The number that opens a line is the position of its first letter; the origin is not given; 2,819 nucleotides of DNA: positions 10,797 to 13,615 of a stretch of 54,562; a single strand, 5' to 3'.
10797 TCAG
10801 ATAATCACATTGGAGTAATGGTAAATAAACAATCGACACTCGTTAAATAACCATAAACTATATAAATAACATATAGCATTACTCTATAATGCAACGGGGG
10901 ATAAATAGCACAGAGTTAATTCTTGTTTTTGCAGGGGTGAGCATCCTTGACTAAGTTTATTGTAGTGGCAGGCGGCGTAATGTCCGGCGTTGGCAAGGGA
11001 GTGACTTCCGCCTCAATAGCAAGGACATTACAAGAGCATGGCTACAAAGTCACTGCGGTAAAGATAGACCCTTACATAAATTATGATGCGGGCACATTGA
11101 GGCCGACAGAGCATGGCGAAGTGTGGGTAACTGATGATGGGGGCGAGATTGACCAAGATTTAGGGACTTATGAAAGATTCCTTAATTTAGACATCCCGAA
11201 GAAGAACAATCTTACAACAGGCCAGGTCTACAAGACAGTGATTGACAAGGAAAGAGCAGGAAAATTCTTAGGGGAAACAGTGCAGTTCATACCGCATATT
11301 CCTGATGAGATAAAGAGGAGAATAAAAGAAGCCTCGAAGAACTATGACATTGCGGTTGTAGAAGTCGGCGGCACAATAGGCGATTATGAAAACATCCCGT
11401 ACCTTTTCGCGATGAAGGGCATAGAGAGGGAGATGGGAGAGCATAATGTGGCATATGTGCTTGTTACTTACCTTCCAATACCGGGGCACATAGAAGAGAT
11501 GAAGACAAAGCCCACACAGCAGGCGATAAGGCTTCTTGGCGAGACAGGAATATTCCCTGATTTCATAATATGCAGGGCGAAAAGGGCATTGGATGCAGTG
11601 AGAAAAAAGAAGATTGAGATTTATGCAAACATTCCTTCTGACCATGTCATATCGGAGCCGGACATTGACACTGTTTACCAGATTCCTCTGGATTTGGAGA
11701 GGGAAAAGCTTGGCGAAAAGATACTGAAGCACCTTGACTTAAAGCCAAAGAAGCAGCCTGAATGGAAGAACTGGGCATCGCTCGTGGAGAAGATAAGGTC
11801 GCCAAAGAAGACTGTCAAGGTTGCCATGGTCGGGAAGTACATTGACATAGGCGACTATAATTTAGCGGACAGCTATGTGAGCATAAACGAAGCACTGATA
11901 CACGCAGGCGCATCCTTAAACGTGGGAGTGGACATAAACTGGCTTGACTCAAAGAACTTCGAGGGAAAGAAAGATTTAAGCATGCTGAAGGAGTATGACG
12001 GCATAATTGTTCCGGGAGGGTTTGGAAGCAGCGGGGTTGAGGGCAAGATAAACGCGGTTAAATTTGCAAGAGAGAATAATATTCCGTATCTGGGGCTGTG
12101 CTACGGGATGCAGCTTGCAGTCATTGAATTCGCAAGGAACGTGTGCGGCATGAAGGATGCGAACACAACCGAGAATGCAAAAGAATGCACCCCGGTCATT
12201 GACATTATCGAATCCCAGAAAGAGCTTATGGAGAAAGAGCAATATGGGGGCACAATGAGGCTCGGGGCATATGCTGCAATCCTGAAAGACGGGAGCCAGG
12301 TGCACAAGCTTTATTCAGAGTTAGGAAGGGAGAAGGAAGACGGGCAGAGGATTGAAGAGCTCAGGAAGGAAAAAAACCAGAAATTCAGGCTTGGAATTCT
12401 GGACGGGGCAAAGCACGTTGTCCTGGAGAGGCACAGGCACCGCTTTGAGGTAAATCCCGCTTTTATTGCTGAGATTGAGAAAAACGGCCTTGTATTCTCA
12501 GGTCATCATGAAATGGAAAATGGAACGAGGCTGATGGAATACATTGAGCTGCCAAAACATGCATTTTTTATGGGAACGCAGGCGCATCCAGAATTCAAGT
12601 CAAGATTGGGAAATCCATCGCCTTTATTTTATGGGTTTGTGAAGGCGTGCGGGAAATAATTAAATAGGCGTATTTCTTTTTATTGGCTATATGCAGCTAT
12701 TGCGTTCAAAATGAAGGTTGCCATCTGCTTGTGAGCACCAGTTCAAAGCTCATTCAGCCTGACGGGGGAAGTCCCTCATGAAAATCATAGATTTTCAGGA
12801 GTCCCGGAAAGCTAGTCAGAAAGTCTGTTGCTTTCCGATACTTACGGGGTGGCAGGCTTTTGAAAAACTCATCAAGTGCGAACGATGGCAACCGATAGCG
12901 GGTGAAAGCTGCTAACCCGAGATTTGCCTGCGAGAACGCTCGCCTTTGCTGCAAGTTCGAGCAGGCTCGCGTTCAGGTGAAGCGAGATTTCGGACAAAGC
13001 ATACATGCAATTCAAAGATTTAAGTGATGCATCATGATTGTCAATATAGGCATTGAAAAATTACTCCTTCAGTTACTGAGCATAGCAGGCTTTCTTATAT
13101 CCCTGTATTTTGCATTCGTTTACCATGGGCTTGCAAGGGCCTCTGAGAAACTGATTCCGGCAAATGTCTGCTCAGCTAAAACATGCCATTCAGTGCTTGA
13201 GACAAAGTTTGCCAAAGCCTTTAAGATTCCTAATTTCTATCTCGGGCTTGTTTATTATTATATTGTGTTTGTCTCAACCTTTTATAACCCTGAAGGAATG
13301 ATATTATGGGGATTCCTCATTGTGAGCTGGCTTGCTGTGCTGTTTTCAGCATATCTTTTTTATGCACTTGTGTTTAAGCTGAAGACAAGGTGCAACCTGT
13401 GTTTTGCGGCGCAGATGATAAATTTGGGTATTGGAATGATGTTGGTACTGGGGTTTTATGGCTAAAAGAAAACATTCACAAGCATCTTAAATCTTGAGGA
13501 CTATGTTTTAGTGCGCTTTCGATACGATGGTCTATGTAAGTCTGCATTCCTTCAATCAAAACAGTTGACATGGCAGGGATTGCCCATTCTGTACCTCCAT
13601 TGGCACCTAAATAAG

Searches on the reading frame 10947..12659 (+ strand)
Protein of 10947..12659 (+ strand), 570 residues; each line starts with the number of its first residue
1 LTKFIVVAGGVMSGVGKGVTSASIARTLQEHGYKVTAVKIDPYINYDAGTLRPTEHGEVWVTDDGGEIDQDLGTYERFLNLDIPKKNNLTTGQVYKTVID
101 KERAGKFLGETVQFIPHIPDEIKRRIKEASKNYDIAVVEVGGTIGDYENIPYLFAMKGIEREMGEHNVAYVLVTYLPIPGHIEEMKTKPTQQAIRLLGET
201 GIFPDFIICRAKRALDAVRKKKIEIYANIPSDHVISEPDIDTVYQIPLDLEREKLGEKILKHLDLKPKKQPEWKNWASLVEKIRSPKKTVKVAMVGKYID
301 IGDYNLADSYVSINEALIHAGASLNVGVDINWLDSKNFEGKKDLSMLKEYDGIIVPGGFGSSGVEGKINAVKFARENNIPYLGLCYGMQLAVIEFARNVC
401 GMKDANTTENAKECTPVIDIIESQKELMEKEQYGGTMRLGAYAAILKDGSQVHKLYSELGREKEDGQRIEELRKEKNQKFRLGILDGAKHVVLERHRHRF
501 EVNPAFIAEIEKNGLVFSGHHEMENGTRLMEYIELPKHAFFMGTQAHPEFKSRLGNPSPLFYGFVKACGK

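Call 17: search_protein_families(library=pfam, proteins=[window:10947-12659:+])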
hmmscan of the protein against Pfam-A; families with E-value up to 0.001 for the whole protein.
window:10947-12659:+ (570 aa): 4 families
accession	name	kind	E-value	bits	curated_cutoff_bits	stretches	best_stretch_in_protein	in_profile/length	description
PF06418.20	CTP_synth_N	-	4.7e-105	351.1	26.1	1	3-265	1-265/265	CTP synthase N-terminus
PF00117.34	GATase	-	8.3e-37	127.1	22.8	1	306-566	2-189/190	Glutamine amidotransferase class-I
PF01656.29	CbiA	-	3.3e-07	30.8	25.4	1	10-184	5-54/125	CobQ/CobB/MinD/ParA nucleotide binding domain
PF13614.12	AAA_31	-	0.0003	21.2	27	0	13-56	11-54/177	AAA domain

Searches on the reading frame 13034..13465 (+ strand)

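Call 17: search_protein_families(library=pfam, proteins=[window:13034-13465:+])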
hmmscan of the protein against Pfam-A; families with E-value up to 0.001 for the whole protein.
window:13034-13465:+ (143 aa): 1 family
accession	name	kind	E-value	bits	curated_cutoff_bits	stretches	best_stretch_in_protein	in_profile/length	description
PF07884.19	VKOR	-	9.6e-19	68.3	27.5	1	11-133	2-129/134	Vitamin K epoxide reductase family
